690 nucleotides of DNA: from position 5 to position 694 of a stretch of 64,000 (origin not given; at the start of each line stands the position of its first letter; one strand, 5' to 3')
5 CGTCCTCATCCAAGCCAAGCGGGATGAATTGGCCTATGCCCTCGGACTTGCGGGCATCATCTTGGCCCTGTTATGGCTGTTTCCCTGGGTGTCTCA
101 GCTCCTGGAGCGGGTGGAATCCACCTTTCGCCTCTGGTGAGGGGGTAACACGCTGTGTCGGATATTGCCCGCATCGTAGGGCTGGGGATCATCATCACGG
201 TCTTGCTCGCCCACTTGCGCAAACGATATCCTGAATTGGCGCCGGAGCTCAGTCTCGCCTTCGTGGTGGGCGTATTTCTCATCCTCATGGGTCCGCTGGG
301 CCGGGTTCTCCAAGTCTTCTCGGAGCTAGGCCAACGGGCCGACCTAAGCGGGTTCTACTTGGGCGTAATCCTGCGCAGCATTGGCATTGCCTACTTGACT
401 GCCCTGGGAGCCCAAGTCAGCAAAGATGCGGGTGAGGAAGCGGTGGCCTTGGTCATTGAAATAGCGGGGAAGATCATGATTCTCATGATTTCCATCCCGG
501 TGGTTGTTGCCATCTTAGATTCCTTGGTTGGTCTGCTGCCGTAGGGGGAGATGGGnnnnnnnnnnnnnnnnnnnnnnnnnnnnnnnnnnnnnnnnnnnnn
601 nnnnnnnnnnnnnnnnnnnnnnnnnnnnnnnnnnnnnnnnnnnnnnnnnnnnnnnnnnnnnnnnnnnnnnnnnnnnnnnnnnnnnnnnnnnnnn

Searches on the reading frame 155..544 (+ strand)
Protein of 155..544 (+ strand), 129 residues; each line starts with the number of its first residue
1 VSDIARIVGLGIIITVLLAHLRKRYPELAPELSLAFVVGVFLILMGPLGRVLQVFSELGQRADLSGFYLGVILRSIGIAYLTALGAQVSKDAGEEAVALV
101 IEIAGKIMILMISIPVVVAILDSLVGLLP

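Call 23: search_protein_families(library=pfam, proteins=[window:155-544:+])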
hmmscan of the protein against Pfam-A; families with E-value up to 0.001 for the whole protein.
window:155-544:+ (129 aa): 1 family
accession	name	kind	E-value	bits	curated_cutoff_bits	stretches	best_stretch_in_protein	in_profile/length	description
PF06686.16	SpoIIIAC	-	3.4e-22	78.8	24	2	72-125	1-54/56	Stage III sporulation protein AC/AD protein family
